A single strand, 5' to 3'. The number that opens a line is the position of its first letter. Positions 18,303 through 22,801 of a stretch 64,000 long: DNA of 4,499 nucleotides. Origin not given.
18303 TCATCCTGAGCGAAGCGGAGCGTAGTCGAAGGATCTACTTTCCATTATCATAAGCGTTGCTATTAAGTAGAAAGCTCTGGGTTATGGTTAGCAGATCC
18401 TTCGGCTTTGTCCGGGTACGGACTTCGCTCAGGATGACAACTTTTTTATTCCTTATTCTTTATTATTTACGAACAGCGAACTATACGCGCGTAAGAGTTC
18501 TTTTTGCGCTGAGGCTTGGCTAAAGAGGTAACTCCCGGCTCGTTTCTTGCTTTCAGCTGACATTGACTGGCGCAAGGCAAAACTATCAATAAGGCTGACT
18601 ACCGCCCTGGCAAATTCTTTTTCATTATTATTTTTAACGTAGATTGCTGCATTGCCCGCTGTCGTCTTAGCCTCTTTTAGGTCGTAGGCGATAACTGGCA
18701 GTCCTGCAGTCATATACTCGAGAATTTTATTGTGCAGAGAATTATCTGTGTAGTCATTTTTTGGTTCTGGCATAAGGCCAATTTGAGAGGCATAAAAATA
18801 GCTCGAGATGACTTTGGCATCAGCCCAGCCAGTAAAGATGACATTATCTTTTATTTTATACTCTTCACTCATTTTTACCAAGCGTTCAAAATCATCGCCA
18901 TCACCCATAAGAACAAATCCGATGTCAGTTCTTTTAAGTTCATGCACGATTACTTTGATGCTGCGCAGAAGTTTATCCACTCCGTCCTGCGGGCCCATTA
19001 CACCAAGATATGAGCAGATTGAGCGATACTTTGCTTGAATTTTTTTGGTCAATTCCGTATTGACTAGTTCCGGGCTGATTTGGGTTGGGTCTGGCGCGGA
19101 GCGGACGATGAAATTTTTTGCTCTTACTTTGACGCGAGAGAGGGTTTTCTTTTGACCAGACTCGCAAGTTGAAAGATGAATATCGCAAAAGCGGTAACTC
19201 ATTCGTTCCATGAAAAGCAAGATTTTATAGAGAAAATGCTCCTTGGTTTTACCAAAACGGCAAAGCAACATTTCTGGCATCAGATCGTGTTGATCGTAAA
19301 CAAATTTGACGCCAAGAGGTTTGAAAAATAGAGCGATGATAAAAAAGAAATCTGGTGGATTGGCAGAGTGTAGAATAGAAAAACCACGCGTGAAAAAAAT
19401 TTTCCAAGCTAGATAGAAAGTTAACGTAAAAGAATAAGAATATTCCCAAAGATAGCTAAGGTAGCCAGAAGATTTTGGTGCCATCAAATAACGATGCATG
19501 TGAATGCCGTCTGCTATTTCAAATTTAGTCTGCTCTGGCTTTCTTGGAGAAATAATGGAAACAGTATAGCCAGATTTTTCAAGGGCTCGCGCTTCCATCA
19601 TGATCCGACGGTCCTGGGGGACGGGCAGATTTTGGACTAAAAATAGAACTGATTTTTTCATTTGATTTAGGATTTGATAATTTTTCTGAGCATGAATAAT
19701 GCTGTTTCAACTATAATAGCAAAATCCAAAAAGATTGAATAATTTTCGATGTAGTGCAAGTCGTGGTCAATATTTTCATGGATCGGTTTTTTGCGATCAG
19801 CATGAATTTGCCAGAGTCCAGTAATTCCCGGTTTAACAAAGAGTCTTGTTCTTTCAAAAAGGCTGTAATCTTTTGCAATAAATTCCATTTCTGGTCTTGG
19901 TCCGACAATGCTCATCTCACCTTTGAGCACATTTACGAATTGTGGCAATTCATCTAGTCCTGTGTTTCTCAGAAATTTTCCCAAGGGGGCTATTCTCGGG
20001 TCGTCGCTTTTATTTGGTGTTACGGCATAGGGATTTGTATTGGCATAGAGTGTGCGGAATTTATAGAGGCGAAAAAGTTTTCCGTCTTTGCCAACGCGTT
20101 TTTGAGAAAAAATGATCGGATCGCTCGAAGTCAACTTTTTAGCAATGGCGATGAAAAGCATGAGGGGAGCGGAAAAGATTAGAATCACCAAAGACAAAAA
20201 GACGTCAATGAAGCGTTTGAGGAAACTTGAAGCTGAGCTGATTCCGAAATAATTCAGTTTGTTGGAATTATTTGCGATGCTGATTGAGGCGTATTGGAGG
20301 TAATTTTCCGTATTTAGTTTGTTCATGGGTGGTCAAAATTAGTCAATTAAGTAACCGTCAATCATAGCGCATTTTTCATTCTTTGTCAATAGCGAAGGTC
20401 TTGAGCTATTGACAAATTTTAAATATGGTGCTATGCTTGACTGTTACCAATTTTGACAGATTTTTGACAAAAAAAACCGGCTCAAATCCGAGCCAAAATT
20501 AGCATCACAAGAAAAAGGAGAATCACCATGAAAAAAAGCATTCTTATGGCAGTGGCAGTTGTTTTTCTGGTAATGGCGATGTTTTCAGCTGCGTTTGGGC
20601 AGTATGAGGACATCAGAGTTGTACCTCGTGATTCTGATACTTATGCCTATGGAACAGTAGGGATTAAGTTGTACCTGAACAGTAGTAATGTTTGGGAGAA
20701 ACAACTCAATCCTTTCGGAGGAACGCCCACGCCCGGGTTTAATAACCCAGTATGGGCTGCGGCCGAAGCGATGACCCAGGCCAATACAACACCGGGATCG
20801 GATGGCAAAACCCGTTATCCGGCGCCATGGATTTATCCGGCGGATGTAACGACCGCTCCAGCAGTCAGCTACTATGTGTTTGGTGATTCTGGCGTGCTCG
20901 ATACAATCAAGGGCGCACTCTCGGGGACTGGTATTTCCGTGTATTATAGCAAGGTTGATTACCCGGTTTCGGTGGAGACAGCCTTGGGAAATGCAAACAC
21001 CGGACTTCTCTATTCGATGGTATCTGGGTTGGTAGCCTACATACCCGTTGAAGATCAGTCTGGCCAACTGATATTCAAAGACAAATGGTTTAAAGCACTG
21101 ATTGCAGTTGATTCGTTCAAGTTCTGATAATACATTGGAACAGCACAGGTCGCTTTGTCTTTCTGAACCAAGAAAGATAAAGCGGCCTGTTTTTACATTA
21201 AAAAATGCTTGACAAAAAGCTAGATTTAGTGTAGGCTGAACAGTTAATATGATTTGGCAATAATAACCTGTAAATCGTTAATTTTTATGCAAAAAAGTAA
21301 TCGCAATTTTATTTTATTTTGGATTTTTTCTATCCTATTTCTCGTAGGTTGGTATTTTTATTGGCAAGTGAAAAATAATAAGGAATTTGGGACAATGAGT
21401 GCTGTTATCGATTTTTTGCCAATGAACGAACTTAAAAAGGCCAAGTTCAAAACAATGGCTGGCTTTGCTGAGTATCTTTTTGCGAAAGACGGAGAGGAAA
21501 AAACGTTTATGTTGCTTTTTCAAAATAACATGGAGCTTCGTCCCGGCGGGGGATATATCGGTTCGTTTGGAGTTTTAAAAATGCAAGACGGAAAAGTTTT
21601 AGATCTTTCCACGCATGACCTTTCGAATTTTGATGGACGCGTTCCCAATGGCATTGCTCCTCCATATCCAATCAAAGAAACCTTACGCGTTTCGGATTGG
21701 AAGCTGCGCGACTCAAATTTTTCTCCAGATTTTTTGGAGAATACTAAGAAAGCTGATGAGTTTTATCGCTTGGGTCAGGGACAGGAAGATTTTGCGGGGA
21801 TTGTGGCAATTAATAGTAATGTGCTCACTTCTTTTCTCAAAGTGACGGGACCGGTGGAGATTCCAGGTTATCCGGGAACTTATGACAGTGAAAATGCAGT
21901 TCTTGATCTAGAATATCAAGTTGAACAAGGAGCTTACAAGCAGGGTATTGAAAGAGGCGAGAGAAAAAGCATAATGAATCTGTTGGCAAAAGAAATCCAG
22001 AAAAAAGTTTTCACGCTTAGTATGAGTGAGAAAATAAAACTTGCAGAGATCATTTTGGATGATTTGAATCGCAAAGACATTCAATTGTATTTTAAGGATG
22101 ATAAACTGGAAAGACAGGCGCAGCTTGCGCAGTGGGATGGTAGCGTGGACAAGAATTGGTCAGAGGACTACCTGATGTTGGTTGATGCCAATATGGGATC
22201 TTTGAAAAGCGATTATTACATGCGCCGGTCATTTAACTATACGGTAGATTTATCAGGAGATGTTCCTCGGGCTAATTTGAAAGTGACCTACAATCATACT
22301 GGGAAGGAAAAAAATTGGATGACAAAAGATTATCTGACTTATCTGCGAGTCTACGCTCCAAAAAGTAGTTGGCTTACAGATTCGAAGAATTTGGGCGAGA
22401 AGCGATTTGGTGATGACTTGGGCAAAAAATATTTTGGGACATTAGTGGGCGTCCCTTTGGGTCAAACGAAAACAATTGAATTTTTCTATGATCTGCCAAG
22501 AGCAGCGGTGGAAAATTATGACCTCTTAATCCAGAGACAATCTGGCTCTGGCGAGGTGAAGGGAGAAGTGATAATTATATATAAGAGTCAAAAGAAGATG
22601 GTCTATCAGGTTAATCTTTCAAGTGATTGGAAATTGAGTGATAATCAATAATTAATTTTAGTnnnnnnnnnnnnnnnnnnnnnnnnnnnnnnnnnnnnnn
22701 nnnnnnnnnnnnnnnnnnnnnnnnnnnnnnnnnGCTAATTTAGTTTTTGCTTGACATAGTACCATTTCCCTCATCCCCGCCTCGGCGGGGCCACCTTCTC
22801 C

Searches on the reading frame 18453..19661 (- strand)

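Call 9: search_protein_families(library=pfam, proteins=[window:18453-19661:-], max_evalue=0.01)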
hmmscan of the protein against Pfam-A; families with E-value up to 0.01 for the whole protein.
window:18453-19661:- (402 aa): 5 families
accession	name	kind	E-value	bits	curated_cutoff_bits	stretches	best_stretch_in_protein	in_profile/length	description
PF13692.12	Glyco_trans_1_4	-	1.6e-20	74.2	27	1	216-359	4-141/142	Glycosyl transferases group 1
PF00534.26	Glycos_transf_1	-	6.9e-18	65.2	26.4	1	213-374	15-172/172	Glycosyl transferases group 1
PF13439.12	Glyco_transf_4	-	8.2e-10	39.4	28.5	1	18-182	6-157/170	Glycosyltransferase Family 4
PF13579.12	Glyco_trans_4_4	-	5.6e-08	33.7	29.7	1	18-170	5-139/158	Glycosyl transferase 4-like domain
PF13524.12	Glyco_trans_1_2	-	0.0015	18.9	25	1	237-375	4-129/144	Glycosyl transferase-like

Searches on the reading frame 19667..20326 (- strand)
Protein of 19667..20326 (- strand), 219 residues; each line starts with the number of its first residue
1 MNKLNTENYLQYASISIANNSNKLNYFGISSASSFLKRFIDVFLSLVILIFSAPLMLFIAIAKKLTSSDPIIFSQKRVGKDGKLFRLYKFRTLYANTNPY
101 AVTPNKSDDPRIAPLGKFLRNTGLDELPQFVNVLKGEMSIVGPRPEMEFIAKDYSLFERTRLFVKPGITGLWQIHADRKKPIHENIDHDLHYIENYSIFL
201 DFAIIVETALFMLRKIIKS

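Call 9: search_protein_families(library=pfam, proteins=[window:19667-20326:-], max_evalue=0.01)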
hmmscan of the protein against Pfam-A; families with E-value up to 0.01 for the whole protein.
window:19667-20326:- (219 aa): 1 family
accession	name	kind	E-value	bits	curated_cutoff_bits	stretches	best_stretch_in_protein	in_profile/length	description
PF02397.22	Bac_transf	-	1.8e-62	210.5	27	1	37-213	1-178/179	Bacterial sugar transferase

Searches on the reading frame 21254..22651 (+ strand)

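Call 9: search_protein_families(library=pfam, proteins=[window:21254-22651:+], max_evalue=0.01)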
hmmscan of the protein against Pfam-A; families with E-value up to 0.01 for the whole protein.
window:21254-22651:+ (465 aa): 1 family
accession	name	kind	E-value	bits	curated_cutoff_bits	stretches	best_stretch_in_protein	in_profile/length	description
PF13196.11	DUF4012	-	7.5e-23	82.1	28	1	81-221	2-141/144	Protein of unknown function (DUF4012)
